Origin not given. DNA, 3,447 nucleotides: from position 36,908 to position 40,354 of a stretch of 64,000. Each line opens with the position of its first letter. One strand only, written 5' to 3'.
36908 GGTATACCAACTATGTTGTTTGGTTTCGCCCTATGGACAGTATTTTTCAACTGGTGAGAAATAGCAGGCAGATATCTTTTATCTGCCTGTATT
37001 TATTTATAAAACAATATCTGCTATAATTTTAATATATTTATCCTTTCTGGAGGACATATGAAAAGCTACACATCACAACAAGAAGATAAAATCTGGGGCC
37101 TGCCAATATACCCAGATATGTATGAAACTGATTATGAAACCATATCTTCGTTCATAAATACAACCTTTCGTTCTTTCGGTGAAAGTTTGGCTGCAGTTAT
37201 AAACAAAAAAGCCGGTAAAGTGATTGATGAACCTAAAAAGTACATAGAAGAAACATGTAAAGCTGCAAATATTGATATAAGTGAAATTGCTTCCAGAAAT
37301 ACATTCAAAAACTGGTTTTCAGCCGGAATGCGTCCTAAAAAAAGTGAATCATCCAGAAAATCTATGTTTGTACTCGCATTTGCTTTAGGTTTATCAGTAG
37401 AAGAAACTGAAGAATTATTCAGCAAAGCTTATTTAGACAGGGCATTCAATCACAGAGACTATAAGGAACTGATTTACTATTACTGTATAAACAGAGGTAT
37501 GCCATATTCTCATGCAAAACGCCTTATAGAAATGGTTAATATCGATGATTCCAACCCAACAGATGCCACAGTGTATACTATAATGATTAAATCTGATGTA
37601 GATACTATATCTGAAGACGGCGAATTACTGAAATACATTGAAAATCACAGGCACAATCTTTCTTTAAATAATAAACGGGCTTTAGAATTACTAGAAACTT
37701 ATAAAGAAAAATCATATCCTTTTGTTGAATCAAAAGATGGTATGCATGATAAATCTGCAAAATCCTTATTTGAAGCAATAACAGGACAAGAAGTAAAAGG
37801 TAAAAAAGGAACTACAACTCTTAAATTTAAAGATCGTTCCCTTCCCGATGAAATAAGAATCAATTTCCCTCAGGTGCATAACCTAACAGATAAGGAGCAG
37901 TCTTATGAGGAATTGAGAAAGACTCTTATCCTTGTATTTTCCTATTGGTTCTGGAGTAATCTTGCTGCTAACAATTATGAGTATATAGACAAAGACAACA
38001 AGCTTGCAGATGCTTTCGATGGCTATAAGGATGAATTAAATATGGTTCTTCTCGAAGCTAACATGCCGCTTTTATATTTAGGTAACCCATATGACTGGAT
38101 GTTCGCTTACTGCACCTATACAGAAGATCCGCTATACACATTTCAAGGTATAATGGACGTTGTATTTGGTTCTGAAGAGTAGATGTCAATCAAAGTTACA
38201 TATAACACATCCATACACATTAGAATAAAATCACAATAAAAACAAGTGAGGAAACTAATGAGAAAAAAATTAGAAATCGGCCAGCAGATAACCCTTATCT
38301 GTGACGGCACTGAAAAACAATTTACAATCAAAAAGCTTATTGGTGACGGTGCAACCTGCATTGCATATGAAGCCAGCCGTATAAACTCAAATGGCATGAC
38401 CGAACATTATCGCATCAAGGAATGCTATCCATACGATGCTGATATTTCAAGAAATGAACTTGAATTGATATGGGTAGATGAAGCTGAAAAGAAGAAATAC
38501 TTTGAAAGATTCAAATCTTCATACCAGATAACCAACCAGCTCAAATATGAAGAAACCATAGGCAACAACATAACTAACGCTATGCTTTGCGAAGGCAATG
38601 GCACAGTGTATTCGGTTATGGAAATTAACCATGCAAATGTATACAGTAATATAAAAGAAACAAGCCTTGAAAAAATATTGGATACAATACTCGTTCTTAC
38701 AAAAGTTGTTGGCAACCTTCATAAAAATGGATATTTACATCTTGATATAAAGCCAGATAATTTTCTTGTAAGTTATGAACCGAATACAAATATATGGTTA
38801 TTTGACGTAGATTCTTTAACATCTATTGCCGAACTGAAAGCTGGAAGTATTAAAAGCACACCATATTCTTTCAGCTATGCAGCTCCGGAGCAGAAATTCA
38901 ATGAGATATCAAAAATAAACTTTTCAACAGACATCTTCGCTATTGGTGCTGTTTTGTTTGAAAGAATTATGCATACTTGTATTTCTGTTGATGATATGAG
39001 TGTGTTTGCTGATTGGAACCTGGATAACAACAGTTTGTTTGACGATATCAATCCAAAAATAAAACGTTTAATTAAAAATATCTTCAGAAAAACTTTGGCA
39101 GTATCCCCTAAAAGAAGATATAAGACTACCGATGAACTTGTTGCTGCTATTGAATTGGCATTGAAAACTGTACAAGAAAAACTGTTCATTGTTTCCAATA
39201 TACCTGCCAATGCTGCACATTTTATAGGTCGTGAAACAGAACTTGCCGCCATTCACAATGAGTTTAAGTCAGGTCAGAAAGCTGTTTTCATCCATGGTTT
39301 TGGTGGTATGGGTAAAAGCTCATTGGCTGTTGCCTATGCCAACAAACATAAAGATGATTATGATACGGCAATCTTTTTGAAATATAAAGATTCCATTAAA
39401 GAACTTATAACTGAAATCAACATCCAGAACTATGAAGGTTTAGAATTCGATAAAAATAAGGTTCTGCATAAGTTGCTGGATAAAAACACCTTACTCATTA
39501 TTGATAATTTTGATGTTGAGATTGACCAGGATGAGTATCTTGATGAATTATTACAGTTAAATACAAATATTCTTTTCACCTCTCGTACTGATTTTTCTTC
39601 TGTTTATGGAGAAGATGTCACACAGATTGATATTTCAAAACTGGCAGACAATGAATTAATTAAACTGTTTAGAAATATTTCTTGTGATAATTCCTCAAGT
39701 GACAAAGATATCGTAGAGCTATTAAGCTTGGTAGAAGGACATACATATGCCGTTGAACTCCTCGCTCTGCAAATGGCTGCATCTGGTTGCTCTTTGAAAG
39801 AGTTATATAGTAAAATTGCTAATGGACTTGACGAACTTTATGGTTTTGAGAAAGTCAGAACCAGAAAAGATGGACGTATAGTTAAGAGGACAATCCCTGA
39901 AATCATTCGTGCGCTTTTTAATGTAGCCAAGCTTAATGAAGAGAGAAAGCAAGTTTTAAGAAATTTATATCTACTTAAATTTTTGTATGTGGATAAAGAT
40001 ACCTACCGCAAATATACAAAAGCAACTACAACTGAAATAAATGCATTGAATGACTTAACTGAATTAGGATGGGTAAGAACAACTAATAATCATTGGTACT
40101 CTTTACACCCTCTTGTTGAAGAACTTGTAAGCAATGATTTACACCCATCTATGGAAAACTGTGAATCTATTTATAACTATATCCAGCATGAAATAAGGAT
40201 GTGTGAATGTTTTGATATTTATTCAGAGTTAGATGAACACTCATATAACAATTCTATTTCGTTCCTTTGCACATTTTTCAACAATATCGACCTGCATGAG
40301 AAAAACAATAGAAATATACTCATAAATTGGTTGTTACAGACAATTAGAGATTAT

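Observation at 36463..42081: Ser/Thr kinase fused to a STAND NTPase, with an HTH-like upstream gene and small membrane peptides: candidate Avs/NLR-like defence module with a kinase effector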

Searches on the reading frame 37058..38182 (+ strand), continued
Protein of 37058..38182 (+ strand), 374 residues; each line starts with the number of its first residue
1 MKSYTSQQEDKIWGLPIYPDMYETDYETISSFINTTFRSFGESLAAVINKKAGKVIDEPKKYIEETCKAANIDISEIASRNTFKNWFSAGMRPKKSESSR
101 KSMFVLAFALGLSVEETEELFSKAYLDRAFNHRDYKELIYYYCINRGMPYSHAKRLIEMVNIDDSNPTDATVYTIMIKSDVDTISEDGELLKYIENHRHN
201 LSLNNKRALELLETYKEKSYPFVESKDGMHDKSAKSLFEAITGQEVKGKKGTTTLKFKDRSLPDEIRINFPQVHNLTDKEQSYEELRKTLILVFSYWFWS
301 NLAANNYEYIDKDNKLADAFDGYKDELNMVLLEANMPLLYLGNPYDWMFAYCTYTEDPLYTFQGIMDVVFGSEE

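Call 75: search_protein_families(library=pfam, proteins=[L010:5955-8462:+, L016:10153-11934:+, L026:10198-12369:+, L034:1973-4336:-, L039:1302-4076:-, L037:3740-4819:-, L052:10219-11613:+, L059:2367-4697:-], max_evalue=0.01)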
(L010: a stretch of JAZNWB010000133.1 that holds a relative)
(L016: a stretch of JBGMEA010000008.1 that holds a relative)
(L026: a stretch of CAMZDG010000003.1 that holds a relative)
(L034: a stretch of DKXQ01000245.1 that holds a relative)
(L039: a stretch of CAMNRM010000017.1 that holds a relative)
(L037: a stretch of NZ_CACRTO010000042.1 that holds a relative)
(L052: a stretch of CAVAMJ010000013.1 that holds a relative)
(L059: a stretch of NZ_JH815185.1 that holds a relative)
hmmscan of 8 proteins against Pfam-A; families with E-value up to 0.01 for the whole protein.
L010:5955-8462:+ (836 aa): 0 families

L016:10153-11934:+ (594 aa): 0 families

L026:10198-12369:+ (724 aa): 0 families

L034:1973-4336:- (788 aa): 5 families
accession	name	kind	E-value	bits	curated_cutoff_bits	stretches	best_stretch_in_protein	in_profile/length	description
PF13424.12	TPR_12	-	7.6e-07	29.7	30.1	1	265-327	8-77/77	Tetratricopeptide repeat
PF14559.12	TPR_19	-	7.7e-06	26.6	25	1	272-327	3-57/68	Tetratricopeptide repeat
PF13428.12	TPR_14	-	3.2e-05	24.6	23.5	0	297-327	3-33/44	Tetratricopeptide repeat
PF13176.12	TPR_7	-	0.00015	22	27.9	0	298-327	2-31/36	Tetratricopeptide repeat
PF13181.12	TPR_8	-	0.00058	20.3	25.7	0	302-327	8-33/34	Tetratricopeptide repeat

L039:1302-4076:- (925 aa): 8 families
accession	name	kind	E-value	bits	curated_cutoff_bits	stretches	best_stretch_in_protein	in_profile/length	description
PF13176.12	TPR_7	-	4e-06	26.9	27.9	1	342-373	2-33/36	Tetratricopeptide repeat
PF13424.12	TPR_12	-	8.1e-06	26.4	30.1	0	342-368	48-74/77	Tetratricopeptide repeat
PF00515.34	TPR_1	-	2.9e-05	24.1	27.8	1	342-369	4-31/34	Tetratricopeptide repeat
PF13174.12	TPR_6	-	3.7e-05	24.5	26.3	0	340-366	1-27/33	Tetratricopeptide repeat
PF13428.12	TPR_14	-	0.00028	21.7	23.5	0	305-327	4-26/44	Tetratricopeptide repeat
PF13181.12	TPR_8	-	0.00068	20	25.7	1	342-370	4-32/34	Tetratricopeptide repeat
PF07719.23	TPR_2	-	0.0027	18.1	27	1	342-371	4-33/34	Tetratricopeptide repeat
PF02009.21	RIFIN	-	0.0042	17.5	32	0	180-280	93-195/327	Rifin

L037:3740-4819:- (360 aa): 19 families
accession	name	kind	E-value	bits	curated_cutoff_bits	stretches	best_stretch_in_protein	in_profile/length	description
PF13424.12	TPR_12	-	8.2e-52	173.8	30.1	5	219-294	2-77/77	Tetratricopeptide repeat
PF13374.12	TPR_10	-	2.6e-41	138.9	27.5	4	303-343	1-41/42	Tetratricopeptide repeat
PF07719.23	TPR_2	-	1.2e-22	78.5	27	2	304-333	1-30/34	Tetratricopeptide repeat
PF13181.12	TPR_8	-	3.6e-22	77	25.7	1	304-333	1-30/34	Tetratricopeptide repeat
PF00515.34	TPR_1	-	4.7e-22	77.3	27.8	2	304-334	1-31/34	Tetratricopeptide repeat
PF24885.1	TPR_NPHP3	-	7.5e-21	75.1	100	4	238-320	117-199/239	Nephrocystin-3 TPR domain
PF13176.12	TPR_7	-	1.7e-10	40.5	27.9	0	264-295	1-32/36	Tetratricopeptide repeat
PF17874.7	TPR_MalT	-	3.3e-10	40.2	45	1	146-330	10-187/336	MalT-like TPR region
PF13431.12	TPR_17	-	6.3e-08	32.7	24.4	0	96-115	14-33/34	Tetratricopeptide repeat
PF14559.12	TPR_19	-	1.3e-06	29.1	25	0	233-283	4-46/68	Tetratricopeptide repeat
PF13174.12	TPR_6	-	2.9e-05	24.9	26.3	0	310-332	6-28/33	Tetratricopeptide repeat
PF25068.1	ARM_TT21_4th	-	9.3e-05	23.2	30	1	267-338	37-107/153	Tetratricopeptide repeat protein 21 forth ARM domain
PF13371.12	TPR_9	-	9.3e-05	22.8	35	0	233-293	8-60/73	Tetratricopeptide repeat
PF09986.15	DUF2225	-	0.00016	21.9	21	0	189-332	87-193/214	Uncharacterized protein conserved in bacteria (DUF2225)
PF13428.12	TPR_14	-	0.00021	22.1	23.5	0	267-293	6-32/44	Tetratricopeptide repeat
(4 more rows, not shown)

L052:10219-11613:+ (465 aa): 0 families

L059:2367-4697:- (777 aa): 3 families
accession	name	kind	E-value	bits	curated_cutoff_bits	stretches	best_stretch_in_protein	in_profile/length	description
PF13424.12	TPR_12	-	3.6e-06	27.5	30.1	0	557-604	7-56/77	Tetratricopeptide repeat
PF13176.12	TPR_7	-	0.0019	18.6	27.9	0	265-285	2-22/36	Tetratricopeptide repeat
PF25064.1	ARM_TT21_5th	-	0.0029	18.3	27.8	1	304-365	8-68/117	TT21 fifth ARM repeats domain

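Call 78: find_related_loci(query=A4, collection=viral_contigs, flank=6000)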
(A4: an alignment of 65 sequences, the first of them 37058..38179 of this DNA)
Query A4 (374 aa) in viral_contigs; peptide patterns used: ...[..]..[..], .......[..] (x = any residue, [..] = any of these).
46 stretches matched a pattern; 2 encode a relative of the query (tblastn E <= 1e-3); 2 distinct loci.
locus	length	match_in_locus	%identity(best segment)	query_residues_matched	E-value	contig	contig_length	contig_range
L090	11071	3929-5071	28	4-366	1e-39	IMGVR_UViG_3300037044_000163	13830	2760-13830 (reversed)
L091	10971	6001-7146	28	15-365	1e-30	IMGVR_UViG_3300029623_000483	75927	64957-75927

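Call 79: search_protein_representatives(alignment_id=A4)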
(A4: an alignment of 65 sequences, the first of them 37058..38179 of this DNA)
Query: 65 sequences, 376 profile positions. Proteins with E-value up to 0.001 (for the whole library): 1506; up to 1e-10: 865; up to 1e-30: 420. The best 150 are listed.
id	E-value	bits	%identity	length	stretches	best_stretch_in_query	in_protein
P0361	5.3e-151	519.4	-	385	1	2-375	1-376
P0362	5.4e-151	519.4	-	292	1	86-376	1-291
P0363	3.0e-149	513.6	-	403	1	1-375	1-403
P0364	1.2e-143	495.2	-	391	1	2-374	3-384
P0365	3.0e-142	490.6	-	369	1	2-374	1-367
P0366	6.1e-142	489.6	-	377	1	3-374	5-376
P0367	3.1e-140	483.9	-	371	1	1-375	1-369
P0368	2.4e-138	477.7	-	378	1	1-375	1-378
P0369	3.0e-138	477.4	-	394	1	2-375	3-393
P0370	3.1e-137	474.1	-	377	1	3-374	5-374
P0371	3.3e-137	474.0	-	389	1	2-375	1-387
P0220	1.5e-134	465.2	-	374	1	1-373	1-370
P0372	3.3e-128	444.4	-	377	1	1-374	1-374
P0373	5.7e-128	443.6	-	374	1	1-374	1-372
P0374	2.9e-126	438.0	-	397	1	2-376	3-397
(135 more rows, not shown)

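Call 93: search_protein_families(library=pfam, alignment_id=A10, max_evalue=0.05)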
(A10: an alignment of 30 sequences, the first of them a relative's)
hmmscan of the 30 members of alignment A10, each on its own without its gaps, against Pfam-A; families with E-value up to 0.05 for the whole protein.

A. member 1, L034:6352-7605:+ (418 aa): 0 families

B. families by the number of members that match (of 30 scanned): 5 families
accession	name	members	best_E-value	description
PF24760.1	TPR_IF140_C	1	0.007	IF140 C-terminal TPR domain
PF07544.18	Med9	1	0.008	RNA polymerase II transcription mediator complex subunit 9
PF01338.23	Bac_thur_toxin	1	0.019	Bacillus thuringiensis toxin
PF13499.12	EF-hand_7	1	0.026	EF-hand domain pair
PF03445.19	DUF294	1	0.027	Putative nucleotidyltransferase DUF294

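Call 96: search_protein_families(library=pfam, alignment_id=A7, max_evalue=0.00001)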
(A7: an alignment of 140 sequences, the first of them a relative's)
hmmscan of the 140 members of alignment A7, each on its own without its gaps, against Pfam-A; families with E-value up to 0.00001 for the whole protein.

A. member 1, L014:468-2321:+ (618 aa): 3 families
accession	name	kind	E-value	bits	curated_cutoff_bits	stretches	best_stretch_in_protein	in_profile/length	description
PF09820.16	AAA-ATPase_like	-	7.9e-42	143.8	26.1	1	69-293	1-201/201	Predicted AAA-ATPase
PF08011.17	PDDEXK_9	-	2.3e-19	69.7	25.5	1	512-615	2-102/105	PD-(D/E)XK nuclease superfamily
PF12728.13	HTH_17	-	1.1e-06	29.2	27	1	5-44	2-40/51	Helix-turn-helix domain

B. families by the number of members that match (of 140 scanned): 138 families (the first 25 are shown)
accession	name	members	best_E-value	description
PF00589.27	Phage_integrase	4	4.4e-30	Phage integrase family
PF09820.16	AAA-ATPase_like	3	1.9e-46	Predicted AAA-ATPase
PF08378.17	NERD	3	8e-23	Nuclease-related domain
PF08011.17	PDDEXK_9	3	2.3e-19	PD-(D/E)XK nuclease superfamily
PF14659.12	Phage_int_SAM_3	3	1.4e-15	Phage integrase, N-terminal SAM-like domain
PF01634.23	HisG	2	6.8e-59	ATP phosphoribosyltransferase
PF08757.17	CotH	2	2.3e-42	CotH kinase protein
PF08282.18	Hydrolase_3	2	2.6e-37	haloacid dehalogenase-like hydrolase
PF07992.20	Pyr_redox_2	2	1.5e-29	Pyridine nucleotide-disulphide oxidoreductase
PF14014.11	DUF4230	2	1.2e-25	Protein of unknown function (DUF4230)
PF14691.11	Fer4_20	2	7.9e-19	Dihydroprymidine dehydrogenase domain II, 4Fe-4S cluster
PF20234.3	DUF6591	2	7.9e-15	Family of unknown function (DUF6591)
PF19553.4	DUF6076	2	9.4e-13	Family of unknown function (DUF6076)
PF00070.33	Pyr_redox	2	2e-12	Pyridine nucleotide-disulphide oxidoreductase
PF06114.19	Peptidase_M78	2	5.5e-12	IrrE N-terminal-like domain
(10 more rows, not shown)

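Call 103: search_dna_similar(query=window:37058-38179:+, collection=phages, mode=protein, max_evalue=0.001, max_rows=10)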
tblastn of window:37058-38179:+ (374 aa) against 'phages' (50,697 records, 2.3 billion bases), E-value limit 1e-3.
Records with a match: 1; places in all: 1; records where one place covers at least 80% of the query: 0.
Best place of each record, by identity: <60% 1.
By first word of the organism name: Bacteriophage 1.
By host as written in the record: - 1.
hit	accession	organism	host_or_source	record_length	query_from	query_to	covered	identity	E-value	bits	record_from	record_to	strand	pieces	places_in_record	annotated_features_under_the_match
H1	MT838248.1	Bacteriophage sp.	human fecal samples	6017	76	246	46%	24.7%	8e-4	47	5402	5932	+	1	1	record has no annotation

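Call 104: search_dna_similar(query=window:37058-38179:+, collection=plasmids, mode=protein, max_evalue=0.001, max_rows=10)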
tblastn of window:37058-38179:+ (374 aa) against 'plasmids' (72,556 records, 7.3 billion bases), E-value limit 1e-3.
Records with a match: 1; places in all: 1; records where one place covers at least 80% of the query: 0.
Best place of each record, by identity: <60% 1.
By first word of the organism name: Ruminococcus 1.
By predicted mobility (MOB-suite, as given by PLSDB): mobilizable 1.
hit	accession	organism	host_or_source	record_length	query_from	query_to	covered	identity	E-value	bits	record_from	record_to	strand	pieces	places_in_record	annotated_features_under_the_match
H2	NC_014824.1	Ruminococcus albus 7 = DSM 20455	-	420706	82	363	75%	25.6%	6e-8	62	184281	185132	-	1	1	hypothetical protein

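Call 105: get_annotated_region(hit=H2, flank=7000)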
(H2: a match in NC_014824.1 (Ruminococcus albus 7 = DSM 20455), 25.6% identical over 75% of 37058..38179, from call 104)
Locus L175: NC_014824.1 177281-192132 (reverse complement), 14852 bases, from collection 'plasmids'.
description: Ruminococcus albus 7 = DSM 20455 plasmid pRUMAL01, complete sequence
organism: Ruminococcus albus 7 = DSM 20455 (NCBI taxid 697329)
taxonomy: Bacteria; Bacillota; Clostridia; Eubacteriales; Oscillospiraceae; Ruminococcus; Ruminococcus albus; Ruminococcus albus 7 = DSM 20455
host: -; source: -; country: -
typing (MOB-suite, as given by PLSDB): mobilizable; relaxase MOBP
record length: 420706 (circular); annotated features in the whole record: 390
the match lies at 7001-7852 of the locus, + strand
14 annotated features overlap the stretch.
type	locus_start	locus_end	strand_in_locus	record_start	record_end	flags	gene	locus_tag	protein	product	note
CDS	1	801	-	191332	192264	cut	-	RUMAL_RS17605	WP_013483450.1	ParB/RepB/Spo0J family partition protein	GO:0007059 - chromosome segregation [Evidence IEA]; GO:0000910 - cytokinesis [Evidence IEA]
CDS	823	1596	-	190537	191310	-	-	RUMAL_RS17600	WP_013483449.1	ParA family protein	-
CDS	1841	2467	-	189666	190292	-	-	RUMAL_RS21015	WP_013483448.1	XRE family transcriptional regulator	-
CDS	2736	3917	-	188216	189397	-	-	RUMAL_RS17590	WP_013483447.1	ATP-binding protein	-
CDS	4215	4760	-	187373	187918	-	-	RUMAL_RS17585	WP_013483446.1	TMEM175 family protein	-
CDS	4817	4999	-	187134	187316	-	-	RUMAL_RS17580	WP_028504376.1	hypothetical protein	-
CDS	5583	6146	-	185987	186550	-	-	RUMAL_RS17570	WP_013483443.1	PIN domain-containing protein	-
CDS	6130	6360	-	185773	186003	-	-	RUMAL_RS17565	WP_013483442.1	type II toxin-antitoxin system prevent-host-death family antitoxin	GO:0008219 - cell death [Evidence IEA]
CDS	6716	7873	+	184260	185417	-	-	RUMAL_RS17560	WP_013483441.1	hypothetical protein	-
CDS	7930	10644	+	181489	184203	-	-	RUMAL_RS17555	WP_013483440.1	NB-ARC domain-containing protein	-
CDS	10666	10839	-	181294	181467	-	-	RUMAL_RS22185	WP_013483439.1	hypothetical protein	-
CDS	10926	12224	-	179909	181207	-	-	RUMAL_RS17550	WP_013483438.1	hypothetical protein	-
CDS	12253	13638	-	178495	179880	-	brxL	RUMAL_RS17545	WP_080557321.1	protease Lon-related BREX system protein BrxL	GO:0008150 - biological_process [Evidence IEA]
CDS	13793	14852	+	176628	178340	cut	-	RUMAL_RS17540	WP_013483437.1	ThiF family adenylyltransferase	-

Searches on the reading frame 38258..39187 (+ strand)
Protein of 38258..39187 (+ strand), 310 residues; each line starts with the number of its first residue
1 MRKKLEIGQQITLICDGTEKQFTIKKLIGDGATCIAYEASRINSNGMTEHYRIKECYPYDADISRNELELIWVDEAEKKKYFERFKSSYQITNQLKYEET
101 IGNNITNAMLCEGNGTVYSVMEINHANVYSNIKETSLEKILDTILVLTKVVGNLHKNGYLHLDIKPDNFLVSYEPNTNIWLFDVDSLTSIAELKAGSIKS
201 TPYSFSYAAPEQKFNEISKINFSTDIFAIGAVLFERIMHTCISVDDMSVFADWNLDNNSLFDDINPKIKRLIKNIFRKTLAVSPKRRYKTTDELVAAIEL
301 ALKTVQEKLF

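Call 61: search_solved_structures(query=window:38258-39187:+, max_evalue=1e-8)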
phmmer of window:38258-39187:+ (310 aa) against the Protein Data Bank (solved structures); distinct sequences matched with E-value up to 1e-8: 2.
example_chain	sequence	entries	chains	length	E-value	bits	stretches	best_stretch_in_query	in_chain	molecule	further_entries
9ymt_A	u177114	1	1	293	8.9e-09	38.3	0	68-295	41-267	Serine/Threonine Kinase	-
4eqm_A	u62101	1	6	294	9e-09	38.3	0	68-295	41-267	Protein kinase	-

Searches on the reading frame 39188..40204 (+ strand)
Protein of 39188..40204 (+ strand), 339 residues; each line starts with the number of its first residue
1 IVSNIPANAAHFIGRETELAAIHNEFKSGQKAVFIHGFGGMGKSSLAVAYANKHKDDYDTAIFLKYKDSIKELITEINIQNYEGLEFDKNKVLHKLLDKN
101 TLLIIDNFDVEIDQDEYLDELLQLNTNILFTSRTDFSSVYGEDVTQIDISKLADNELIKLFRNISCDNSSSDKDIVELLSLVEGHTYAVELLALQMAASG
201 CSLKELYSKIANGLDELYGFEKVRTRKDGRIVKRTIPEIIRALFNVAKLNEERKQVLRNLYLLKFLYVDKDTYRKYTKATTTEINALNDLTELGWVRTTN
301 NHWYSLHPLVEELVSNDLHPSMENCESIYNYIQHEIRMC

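Call 60: search_solved_structures(query=window:39188-40204:+, max_evalue=1)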
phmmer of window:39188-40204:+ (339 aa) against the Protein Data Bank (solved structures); distinct sequences matched with E-value up to 1: 8.
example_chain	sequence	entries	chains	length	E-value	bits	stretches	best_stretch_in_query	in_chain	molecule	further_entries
7jlv_A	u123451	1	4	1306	0.0001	25.2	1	27-197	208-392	Disease resistance protein Roq1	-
7jlu_A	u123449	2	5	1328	0.0001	25.2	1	27-196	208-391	Disease resistance protein Roq1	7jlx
9fyc_A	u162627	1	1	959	0.0045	19.9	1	30-136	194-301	CC-NBS-LRR resistance protein MLA13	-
9vwc_A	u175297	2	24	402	0.33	13.7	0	146-248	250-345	Deoxyguanosinetriphosphate triphosphohydrolase-like protein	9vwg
9vwa_A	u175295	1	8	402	0.35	13.6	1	145-248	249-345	Deoxyguanosinetriphosphate triphosphohydrolase-like protein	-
7xc2_C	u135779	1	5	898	0.35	13.6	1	29-95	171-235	CNL9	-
7xe0_A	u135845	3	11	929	0.37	13.6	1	29-95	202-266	Sr35 | CNL9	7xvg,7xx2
2v9k_A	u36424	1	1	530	0.47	13.2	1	141-217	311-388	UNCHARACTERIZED PROTEIN FLJ32312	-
